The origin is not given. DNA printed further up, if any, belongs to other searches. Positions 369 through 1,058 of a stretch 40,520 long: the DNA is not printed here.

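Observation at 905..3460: Very large CbcL-like cytochrome: periplasmic octaheme c domain fused to a diheme b membrane anchor, translationally coupled to an ArsR regulator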

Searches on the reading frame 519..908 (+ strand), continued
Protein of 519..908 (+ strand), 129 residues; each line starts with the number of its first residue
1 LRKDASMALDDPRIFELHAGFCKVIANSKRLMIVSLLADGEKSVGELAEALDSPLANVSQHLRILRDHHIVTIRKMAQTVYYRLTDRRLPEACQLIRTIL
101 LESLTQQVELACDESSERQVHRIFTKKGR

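Call 68: search_protein_families(library=ncbifam, proteins=[L039:3294-4229:+, L039:4213-5472:+, L039:5474-6610:+, L041:5187-6989:-, L041:4594-5190:-, L040:4450-4704:+, L040:4714-5154:+, L040:5151-7862:+], max_evalue=0.00001)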
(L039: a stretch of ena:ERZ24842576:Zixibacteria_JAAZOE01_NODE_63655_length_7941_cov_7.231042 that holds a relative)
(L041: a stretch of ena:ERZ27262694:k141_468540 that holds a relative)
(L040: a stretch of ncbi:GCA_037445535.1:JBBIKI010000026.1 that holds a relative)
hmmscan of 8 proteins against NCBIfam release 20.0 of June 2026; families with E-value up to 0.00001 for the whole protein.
L039:3294-4229:+ (311 aa): 18 families
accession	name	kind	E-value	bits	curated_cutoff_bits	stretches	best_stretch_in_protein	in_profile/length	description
NF045715.1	sulf_resp_HmcB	equivalog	1.1e-98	330.1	420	1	14-269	1-259/307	sulfate respiration complex iron-sulfur protein HmcB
NF008134.0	PRK10882.1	equivalog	4.6e-75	252.7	263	1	13-307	2-327/329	hydrogenase 2 operon protein HybA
TIGR01582.1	FDH-beta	equivalog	5.7e-44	150.3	334.7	1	46-293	20-268/283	formate dehydrogenase subunit beta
TIGR02951.1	DMSO_dmsB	equivalog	1.2e-31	109.9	214.1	1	48-212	2-156/161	DMSO/selenate family reductase complex B subunit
NF045797.1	DsrO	equivalog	2.8e-31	108.8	200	1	12-211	2-204/235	sulfate reduction electron transfer complex DsrMKJOP subunit DsrO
TIGR03149.1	cyt_nit_nrfC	equivalog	3.6e-27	95.2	377.6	1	14-217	3-192/225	cytochrome c nitrite reductase Fe-S protein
NF041782.1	mnquin_red_QrcC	equivalog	4.1e-21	75.7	400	1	48-179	1-130/239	menaquinone reductase iron-sulfur cluster-binding subunit QrcC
NF041715.1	arsenate_red_ArrB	equivalog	2.9e-20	72.8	450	1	48-168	3-107/233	arsenate respiratory reductase iron-sulfur subunit ArrB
NF011569.0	PRK14993.1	equivalog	7.5e-20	71.4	416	1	43-211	39-190/244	tetrathionate reductase subunit TtrB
NF009408.0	PRK12769.1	equivalog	1.2e-18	66.6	1003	1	50-220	5-158/659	formate-dependent uric acid utilization protein AegA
NF038355.1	FDH3_beta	equivalog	4.7e-17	62.6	240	1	50-185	5-123/180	formate dehydrogenase FDH3 subunit beta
NF007382.0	PRK09898.1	equivalog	4.7e-16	58.9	213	1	11-185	11-191/208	ferredoxin-like protein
TIGR03478.1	DMSO_red_II_bet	subfamily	4.9e-16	58.6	480.7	1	113-211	126-222/321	DMSO reductase family type II enzyme, iron-sulfur subunit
NF042979.1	EthbenzDh_ebdB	equivalog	7.5e-16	57.9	740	1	114-213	149-246/354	ethylbenzene dehydrogenase subunit beta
NF009451.0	PRK12809.1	equivalog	1.5e-14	53.3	1154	1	52-207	7-137/639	formate-dependent uric acid utilization protein YgfT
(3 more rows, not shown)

L039:4213-5472:+ (419 aa): 5 families
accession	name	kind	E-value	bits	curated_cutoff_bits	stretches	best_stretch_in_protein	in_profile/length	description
NF008133.1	PRK10881.1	equivalog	2e-108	363.2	450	1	7-397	3-374/377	Ni/Fe-hydrogenase cytochrome b subunit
NF045714.1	sulf_resp_HmcC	equivalog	3.1e-90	303.2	550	1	17-398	2-369/376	sulfate respiration complex protein HmcC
NF041784.1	mnquin_red_QrcD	equivalog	2.2e-31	109.6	570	1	16-397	18-401/408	menaquinone reductase integral membrane subunit QrcD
NF045798.1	DsrP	equivalog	2.1e-09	37.3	350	0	20-141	16-135/346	sulfate reduction electron transfer complex DsrMKJOP subunit DsrP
TIGR03148.1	cyt_nit_nrfD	equivalog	2.2e-08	33.7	347.6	1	66-353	21-308/316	cytochrome c nitrite reductase subunit NrfD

L039:5474-6610:+ (378 aa): 3 families
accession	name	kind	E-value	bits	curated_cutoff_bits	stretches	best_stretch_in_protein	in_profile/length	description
NF045713.1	CxxCH_16_HmcA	equivalog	1.7e-13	50.1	400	1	57-161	412-538/541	sulfate respiration complex hexadecaheme cytochrome HmcA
NF045784.1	9HemeCytC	equivalog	6.8e-09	35.5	640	1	69-163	207-321/328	nine-heme cytochrome c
NF045722.1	c3_cytochr_TmcA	equivalog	6.2e-07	29.3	114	1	84-161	42-124/125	acidic tetraheme cytochrome c3 TmcA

L041:5187-6989:- (600 aa): 1 family
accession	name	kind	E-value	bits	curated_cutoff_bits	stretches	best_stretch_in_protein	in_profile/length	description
TIGR04315.1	octaheme_Shew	subfamily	1.8e-173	577.6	375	2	53-411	1-324/440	tetrathionate reductase family octaheme c-type cytochrome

L041:4594-5190:- (198 aa): 3 families
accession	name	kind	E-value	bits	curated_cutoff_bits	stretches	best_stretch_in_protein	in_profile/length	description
NF011582.1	PRK15006.1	equivalog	2e-28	99.7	204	1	2-193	54-245/248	thiosulfate reductase cytochrome B subunit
TIGR02125.1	CytB-hydogenase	equivalog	5e-12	45.8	121.5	1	5-197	1-211/212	Ni/Fe-hydrogenase, b-type cytochrome subunit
TIGR01583.1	formate-DH-gamm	equivalog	4.3e-11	43.2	115.85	1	3-197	1-188/204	formate dehydrogenase subunit gamma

L040:4450-4704:+ (84 aa): 3 families
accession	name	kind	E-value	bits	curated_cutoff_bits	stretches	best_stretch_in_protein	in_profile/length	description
NF001423.0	PRK00299.1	equivalog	1.2e-11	44.2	78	1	9-82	6-79/82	sulfurtransferase TusA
NF008242.0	PRK11018.1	equivalog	5.3e-07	29.2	79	1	7-81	3-77/78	sulfurtransferase-like selenium metabolism protein YedF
TIGR03527.1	selenium_YedF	equivalog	4e-06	26.8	110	1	15-81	1-67/194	sulfurtransferase-like selenium metabolism protein YedF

L040:4714-5154:+ (146 aa): 2 families
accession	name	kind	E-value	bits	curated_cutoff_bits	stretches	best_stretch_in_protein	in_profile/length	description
NF040770.1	hetero_SS_HdrA2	exception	3.2e-17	61.9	1100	1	7-136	644-773/777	CoB-CoM heterodisulfide reductase HdrA2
NF045873.1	F420_non_VhuD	exception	9.9e-11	41.9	215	1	13-135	4-126/132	F420-non-reducing hydrogenase iron-sulfur subunit VhuD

L040:5151-7862:+ (903 aa): 101 families (the best 25 are shown)
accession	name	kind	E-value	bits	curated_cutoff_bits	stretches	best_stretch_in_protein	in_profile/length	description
NF009410.0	PRK12771.1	subfamily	6.5e-149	497.1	516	1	141-655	35-543/566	NAD(P)-binding protein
NF009454.0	PRK12814.1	equivalog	1.8e-134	449.5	916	1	153-649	101-597/657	putative NADPH-dependent glutamate synthase small subunit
NF040770.1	hetero_SS_HdrA2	exception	1.4e-133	446.7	1100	2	619-900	283-564/777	CoB-CoM heterodisulfide reductase HdrA2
NF009414.0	PRK12778.1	equivalog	5.4e-110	368.8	1103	2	153-550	336-747/752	bifunctional dihydroorotate dehydrogenase B NAD binding subunit/NADPH-dependent glutamate synthase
TIGR01316.1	gltA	equivalog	2.1e-98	330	471.75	1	152-549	34-446/449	NADPH-dependent glutamate synthase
TIGR03315.1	Se_ygfK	equivalog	7.3e-96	321.6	835.3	1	96-640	387-901/1012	putative selenate reductase subunit YgfK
NF041778.1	hetero_SS_HdrA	equivalog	7.8e-91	305.1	1400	2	627-899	301-573/771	ferredoxin:CoB-CoM heterodisulfide reductase subunit HdrA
TIGR01318.1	gltD_gamma_fam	subfamily_domain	2.4e-87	293.5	482.95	1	151-548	45-461/467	glutamate synthase, small subunit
NF041891.1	hdrA_Methbact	equivalog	6.1e-87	292.6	1300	2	620-899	281-559/762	ferredoxin:CoB-CoM heterodisulfide reductase subunit HdrA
NF010590.0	PRK13984.1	equivalog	2.5e-83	280.2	946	2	155-550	197-604/611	putative oxidoreductase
NF009408.0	PRK12769.1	equivalog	1.5e-79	267.9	1003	1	153-548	233-647/659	formate-dependent uric acid utilization protein AegA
NF009409.0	PRK12770.1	subfamily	4.3e-79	266.2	343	1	242-549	14-347/360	putative glutamate synthase subunit beta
NF009415.0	PRK12779.1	equivalog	4.9e-76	256.4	1519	1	156-548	210-622/944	putative bifunctional glutamate synthase subunit beta/2-polyprenylphenol hydroxylase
NF009413.0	PRK12775.1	equivalog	2.7e-70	237.4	1895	1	155-547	340-749/1006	putative trifunctional 2-polyprenylphenol hydroxylase/glutamate synthase subunit beta/ferritin domain-containing protein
TIGR01317.1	GOGAT_sm_gam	subfamily_domain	4.1e-68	230.4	447.7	1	152-555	48-481/485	glutamate synthase small subunit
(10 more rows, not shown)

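Call 72: find_encoding_contigs(protein=P0280, flank=4000, max_places=1)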
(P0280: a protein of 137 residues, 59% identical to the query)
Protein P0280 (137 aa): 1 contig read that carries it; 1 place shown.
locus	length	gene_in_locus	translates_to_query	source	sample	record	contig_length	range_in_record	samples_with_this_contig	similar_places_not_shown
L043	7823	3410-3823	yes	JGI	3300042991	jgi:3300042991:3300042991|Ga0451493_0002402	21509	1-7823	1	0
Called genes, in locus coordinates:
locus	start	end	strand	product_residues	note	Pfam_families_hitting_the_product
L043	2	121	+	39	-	?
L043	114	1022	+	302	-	PF01656:CbiA, PF10609:ParA (faint), PF12838:Fer4_7 (faint), PF13237:Fer4_10 (faint), PF14697:Fer4_21 (weak), PF13187:Fer4_9 (weak), PF12837:Fer4_6 (weak), PF00037:Fer4 (weak)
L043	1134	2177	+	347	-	PF10609:ParA, PF13614:AAA_31, PF01656:CbiA, PF02374:ArsA_ATPase (faint), PF09140:MipZ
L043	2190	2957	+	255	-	PF01946:Thi4, PF00890:FAD_binding_2 (faint), PF01266:DAO (weak), PF03486:HI0933_like (weak), PF13450:NAD_binding_8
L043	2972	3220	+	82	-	-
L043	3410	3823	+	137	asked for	PF01022:HTH_5, PF12840:HTH_20 (weak)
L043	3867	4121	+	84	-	PF01206:TusA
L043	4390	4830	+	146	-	PF02662:FlpD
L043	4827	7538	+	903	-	PF00890:FAD_binding_2 (weak), PF01134:GIDA (weak), PF07992:Pyr_redox_2 (weak), PF12831:FAD_oxidored, PF14691:Fer4_20, PF07992:Pyr_redox_2, PF13450:NAD_binding_8, PF13738:Pyr_redox_3, +8 more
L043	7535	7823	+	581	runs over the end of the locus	PF00070:Pyr_redox (weak), PF00890:FAD_binding_2 (weak), PF01266:DAO (weak), PF07992:Pyr_redox_2, PF12831:FAD_oxidored (weak), PF13450:NAD_binding_8 (weak), PF12838:Fer4_7, PF14697:Fer4_21, +8 more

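Call 73: find_encoding_contigs(protein=P0284, flank=4000, max_places=1)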
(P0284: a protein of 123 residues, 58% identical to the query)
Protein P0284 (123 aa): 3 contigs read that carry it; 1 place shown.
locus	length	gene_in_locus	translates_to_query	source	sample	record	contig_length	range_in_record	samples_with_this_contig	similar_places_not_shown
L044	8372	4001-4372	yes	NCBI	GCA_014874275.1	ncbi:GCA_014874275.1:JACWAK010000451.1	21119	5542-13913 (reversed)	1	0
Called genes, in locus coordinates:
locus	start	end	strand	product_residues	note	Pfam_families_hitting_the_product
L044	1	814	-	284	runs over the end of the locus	PF10609:ParA, PF01656:CbiA, PF02374:ArsA_ATPase (weak), PF09140:MipZ, PF13614:AAA_31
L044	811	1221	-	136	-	PF02579:Nitro_FeMo-Co (weak)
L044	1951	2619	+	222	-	PF08901:DUF1847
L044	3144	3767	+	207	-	PF01209:Ubie_methyltran, PF13489:Methyltransf_23, PF13847:Methyltransf_31, PF08241:Methyltransf_11, PF08242:Methyltransf_12, PF13649:Methyltransf_25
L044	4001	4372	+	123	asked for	PF12840:HTH_20, PF01022:HTH_5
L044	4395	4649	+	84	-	PF01206:TusA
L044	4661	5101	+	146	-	PF02662:FlpD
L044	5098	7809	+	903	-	PF00890:FAD_binding_2 (weak), PF07992:Pyr_redox_2 (weak), PF12831:FAD_oxidored (weak), PF14691:Fer4_20, PF01266:DAO, PF07992:Pyr_redox_2, PF13450:NAD_binding_8, PF13738:Pyr_redox_3, +11 more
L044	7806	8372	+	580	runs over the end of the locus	PF00890:FAD_binding_2, PF01266:DAO (weak), PF07992:Pyr_redox_2, PF12831:FAD_oxidored (weak), PF13450:NAD_binding_8 (weak), PF00037:Fer4 (weak), PF12837:Fer4_6 (weak), PF14697:Fer4_21, +7 more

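Call 74: find_encoding_contigs(protein=P0282, flank=4000, max_places=1)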
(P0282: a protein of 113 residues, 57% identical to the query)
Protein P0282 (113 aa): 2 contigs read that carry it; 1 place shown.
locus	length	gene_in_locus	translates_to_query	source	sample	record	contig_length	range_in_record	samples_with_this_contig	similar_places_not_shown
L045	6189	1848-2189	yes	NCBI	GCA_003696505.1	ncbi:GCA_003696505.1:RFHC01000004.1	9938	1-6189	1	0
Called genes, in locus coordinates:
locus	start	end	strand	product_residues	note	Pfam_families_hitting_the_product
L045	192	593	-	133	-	PF00149:Metallophos (weak)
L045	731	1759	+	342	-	PF08240:ADH_N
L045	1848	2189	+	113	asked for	PF12840:HTH_20, PF25212:HVO_A0114 (faint), PF01022:HTH_5, PF12802:MarR_2 (weak), PF13412:HTH_24 (weak), PF01978:TrmB (weak)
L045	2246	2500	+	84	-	PF01206:TusA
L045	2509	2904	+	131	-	PF02662:FlpD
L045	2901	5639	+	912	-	PF00890:FAD_binding_2 (weak), PF07992:Pyr_redox_2 (weak), PF14691:Fer4_20, PF01266:DAO, PF01946:Thi4, PF07992:Pyr_redox_2, PF13450:NAD_binding_8, PF13738:Pyr_redox_3, +16 more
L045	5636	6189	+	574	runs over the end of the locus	PF07992:Pyr_redox_2, PF00070:Pyr_redox (weak), PF00890:FAD_binding_2 (weak), PF01266:DAO (weak), PF12831:FAD_oxidored (weak), PF13450:NAD_binding_8 (weak), PF00037:Fer4 (weak), PF12837:Fer4_6 (weak), +2 more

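Call 75: find_encoding_contigs(protein=P0288, flank=4000, max_places=1)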
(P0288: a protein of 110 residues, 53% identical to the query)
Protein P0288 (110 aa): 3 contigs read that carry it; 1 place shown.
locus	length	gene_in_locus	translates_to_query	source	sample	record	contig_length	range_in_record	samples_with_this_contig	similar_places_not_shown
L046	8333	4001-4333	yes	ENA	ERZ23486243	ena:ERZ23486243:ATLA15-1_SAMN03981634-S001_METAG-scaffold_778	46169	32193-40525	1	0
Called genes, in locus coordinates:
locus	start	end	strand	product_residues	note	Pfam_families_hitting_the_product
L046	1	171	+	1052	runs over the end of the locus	-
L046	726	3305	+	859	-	PF13620:CarboxypepD_reg, PF13715:CarbopepD_reg_2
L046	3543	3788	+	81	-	PF05368:NmrA, PF01370:Epimerase (weak)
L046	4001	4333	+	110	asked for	PF12840:HTH_20, PF01022:HTH_5, PF13412:HTH_24 (weak)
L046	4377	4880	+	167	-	PF06146:PsiE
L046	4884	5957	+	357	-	-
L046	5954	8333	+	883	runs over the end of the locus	PF01654:Cyt_bd_oxida_I (weak), PF14537:Cytochrom_c3_2 (faint), PF22113:Mtrc-MtrF_II-IV_dom, PF14522:Cytochrome_C7 (weak)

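Call 76: search_protein_families(library=pfam, proteins=[L046:4377-4880:+, L046:4884-5957:+, L046:5954-8332:+], max_evalue=0.001)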
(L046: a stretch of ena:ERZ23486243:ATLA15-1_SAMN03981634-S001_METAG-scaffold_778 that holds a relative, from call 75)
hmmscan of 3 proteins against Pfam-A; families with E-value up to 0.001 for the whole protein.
L046:4377-4880:+ (167 aa): 1 family
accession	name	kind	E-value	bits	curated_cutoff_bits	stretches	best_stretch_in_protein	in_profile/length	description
PF06146.17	PsiE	-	1.3e-09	38.7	23.9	1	25-152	3-121/122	Phosphate-starvation-inducible E family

L046:4884-5957:+ (357 aa): 0 families

L046:5954-8332:+ (793 aa): 5 families
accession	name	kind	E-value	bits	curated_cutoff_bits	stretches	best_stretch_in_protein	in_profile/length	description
PF01654.22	Cyt_bd_oxida_I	-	1.1e-10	41.1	26.2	1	17-231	6-230/418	Cytochrome bd terminal oxidase subunit I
PF14537.11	Cytochrom_c3_2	-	3.4e-06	27.9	25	0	603-710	5-75/79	Cytochrome c3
PF22113.1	Mtrc-MtrF_II-IV_dom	-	9.3e-06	25.7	30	0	692-784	6-93/176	Outer membrane cytochrome MtrC/MtrF-like, domains II/IV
PF14522.11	Cytochrome_C7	-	6.5e-05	23.1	24.8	0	652-725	13-66/67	Cytochrome c7 and related cytochrome c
PF13442.11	Cytochrome_CBB3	-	0.0006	20.5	27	1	354-421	3-68/68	Cytochrome C oxidase, cbb3-type, subunit III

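Call 85: find_related_loci(query=A2, collection=metagenome_contigs, flank=5000)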
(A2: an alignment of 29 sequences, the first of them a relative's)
Query A2 (123 aa) in metagenome_contigs; peptide patterns used: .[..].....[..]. (x = any residue, [..] = any of these).
394 stretches matched a pattern; 369 encode a relative of the query (tblastn E <= 1e-3); the best 80 are kept; 80 distinct loci.
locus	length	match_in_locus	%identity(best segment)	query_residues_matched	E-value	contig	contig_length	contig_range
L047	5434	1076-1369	63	1-98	2e-38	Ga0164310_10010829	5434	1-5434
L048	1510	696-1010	58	1-105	1e-36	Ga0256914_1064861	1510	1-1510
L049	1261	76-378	61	1-101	2e-36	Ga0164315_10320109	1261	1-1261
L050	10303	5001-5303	57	1-101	3e-35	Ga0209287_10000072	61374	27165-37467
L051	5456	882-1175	62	8-105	3e-35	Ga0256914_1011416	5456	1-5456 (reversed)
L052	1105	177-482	58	4-105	1e-36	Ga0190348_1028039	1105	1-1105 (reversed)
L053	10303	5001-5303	57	1-101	3e-35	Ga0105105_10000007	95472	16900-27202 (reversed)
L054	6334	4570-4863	55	1-98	6e-35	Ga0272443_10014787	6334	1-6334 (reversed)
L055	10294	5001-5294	56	1-98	3e-34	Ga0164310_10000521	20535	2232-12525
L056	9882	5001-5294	56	1-98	3e-34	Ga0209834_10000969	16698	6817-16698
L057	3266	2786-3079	61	8-105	7e-34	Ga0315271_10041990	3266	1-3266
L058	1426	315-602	57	3-98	4e-34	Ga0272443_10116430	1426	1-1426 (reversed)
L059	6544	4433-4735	57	1-101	1e-33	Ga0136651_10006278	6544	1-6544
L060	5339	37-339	57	1-101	1e-33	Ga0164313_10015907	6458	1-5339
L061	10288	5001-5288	58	5-100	9e-34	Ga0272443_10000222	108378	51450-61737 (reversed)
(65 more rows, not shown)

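Call 95: search_solved_structures(query=window:537-905:+, max_evalue=1e-9, show_alignments=5)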
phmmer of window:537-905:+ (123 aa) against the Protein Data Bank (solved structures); distinct sequences matched with E-value up to 1e-9: 9.
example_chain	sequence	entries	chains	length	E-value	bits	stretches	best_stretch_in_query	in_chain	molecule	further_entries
4k2e_A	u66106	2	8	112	9.1e-12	48.3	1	16-93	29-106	Transcriptional activator HlyU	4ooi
3jth_A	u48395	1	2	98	1.6e-11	47.5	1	16-94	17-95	Transcription activator HlyU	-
5znx_A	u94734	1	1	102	1.9e-11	47.3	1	16-94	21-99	Transcriptional activator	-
1r22_A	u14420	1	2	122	2.1e-11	47.1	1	6-85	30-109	Transcriptional repressor smtB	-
13ct_A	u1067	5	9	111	1.3e-10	44.5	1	14-93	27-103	Transcriptional regulator, ArsR family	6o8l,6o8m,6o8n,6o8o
6o8k_A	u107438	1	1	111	1.3e-10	44.5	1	14-93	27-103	Transcriptional regulator, ArsR family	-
1r1t_A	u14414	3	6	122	1.3e-10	44.5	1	6-84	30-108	Transcriptional repressor smtB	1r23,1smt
4omy_A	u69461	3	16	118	2.3e-10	43.7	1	10-79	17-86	NolR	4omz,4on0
3pqj_A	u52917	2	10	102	3.7e-10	43.1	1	13-93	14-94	Biofilm growth-associated repressor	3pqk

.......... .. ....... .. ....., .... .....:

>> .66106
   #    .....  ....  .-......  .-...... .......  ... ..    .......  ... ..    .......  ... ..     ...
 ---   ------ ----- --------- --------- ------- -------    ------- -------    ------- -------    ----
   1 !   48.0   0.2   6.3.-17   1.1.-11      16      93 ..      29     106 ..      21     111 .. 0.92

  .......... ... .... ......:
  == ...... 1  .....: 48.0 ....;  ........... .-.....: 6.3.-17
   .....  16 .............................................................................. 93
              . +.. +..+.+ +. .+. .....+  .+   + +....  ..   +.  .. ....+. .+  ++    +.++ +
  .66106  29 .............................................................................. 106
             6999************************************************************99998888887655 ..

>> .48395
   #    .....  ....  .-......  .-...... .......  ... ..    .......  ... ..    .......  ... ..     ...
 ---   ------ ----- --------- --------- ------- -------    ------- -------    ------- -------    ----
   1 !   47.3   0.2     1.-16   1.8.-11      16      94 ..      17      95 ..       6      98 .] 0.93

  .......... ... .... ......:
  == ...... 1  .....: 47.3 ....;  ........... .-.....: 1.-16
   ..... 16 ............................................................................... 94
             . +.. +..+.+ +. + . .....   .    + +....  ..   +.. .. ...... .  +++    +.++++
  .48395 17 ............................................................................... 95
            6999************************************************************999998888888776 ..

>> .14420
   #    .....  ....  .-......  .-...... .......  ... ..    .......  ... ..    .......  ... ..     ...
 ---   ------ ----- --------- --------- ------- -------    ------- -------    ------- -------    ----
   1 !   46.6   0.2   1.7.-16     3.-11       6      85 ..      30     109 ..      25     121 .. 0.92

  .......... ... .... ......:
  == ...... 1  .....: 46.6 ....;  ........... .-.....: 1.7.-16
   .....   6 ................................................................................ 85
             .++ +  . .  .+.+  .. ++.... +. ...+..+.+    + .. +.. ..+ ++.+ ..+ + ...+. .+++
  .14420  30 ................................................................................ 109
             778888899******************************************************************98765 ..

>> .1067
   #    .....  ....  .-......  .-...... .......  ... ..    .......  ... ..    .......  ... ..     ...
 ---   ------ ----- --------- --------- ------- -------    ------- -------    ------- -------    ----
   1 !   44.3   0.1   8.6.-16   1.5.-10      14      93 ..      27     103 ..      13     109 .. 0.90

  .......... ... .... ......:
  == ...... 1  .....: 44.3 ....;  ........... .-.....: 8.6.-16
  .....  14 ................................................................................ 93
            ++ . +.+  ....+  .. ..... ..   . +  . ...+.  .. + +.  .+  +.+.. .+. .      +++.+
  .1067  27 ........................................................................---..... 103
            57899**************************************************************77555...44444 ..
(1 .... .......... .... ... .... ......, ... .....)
